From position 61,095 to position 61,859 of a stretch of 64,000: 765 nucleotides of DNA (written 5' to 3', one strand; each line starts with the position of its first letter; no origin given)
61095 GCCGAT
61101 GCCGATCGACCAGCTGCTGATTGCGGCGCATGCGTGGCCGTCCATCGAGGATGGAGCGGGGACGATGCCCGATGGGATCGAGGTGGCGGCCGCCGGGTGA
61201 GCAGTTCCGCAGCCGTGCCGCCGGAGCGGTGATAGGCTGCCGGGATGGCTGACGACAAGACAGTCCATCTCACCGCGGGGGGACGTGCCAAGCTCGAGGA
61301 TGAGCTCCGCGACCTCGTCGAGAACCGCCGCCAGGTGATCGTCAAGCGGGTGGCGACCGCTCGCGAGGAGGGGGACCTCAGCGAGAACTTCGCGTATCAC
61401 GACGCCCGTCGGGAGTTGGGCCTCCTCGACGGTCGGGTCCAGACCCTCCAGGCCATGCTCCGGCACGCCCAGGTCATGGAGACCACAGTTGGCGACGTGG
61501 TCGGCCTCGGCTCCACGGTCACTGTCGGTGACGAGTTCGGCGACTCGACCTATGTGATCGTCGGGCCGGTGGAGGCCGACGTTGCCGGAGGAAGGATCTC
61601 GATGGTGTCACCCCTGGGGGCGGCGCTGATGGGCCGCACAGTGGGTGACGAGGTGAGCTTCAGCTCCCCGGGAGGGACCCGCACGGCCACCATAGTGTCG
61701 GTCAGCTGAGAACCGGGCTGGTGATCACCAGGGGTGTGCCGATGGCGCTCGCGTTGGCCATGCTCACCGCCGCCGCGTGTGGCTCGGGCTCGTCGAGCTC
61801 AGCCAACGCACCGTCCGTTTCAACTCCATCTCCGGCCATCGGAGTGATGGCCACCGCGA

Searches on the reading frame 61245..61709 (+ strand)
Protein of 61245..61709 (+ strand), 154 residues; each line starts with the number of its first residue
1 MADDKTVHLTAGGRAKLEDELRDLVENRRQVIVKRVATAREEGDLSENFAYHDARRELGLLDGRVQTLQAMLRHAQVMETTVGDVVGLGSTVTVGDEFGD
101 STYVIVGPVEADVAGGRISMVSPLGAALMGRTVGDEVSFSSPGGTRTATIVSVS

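Call 69: find_encoding_contigs(protein=window:61245-61709:+, flank=10000, max_places=3)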
Protein window:61245-61709:+ (154 aa): 2 contigs read that carry it; 2 places shown.
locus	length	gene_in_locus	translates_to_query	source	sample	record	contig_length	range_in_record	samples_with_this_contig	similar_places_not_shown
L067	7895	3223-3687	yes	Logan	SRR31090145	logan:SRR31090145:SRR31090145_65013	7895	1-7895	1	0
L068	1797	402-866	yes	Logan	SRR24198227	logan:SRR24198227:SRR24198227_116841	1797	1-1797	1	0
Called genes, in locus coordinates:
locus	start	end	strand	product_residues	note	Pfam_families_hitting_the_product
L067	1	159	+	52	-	?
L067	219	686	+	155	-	PF00383:dCMP_cyt_deam_1, PF14437:MafB19-deam, PF14439:Bd3614-deam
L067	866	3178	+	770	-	PF00990:GGDEF, PF00563:EAL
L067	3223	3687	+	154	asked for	PF03449:GreA_GreB_N, PF01272:GreA_GreB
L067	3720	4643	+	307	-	PF00135:COesterase, PF20434:BD-FAE, PF07859:Abhydrolase_3, PF00326:Peptidase_S9 (weak)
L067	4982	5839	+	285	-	-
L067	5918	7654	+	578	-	PF00920:ILVD_EDD_N, PF24877:ILV_EDD_C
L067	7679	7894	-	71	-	?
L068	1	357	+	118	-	?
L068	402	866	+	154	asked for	PF03449:GreA_GreB_N, PF01272:GreA_GreB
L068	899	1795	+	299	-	?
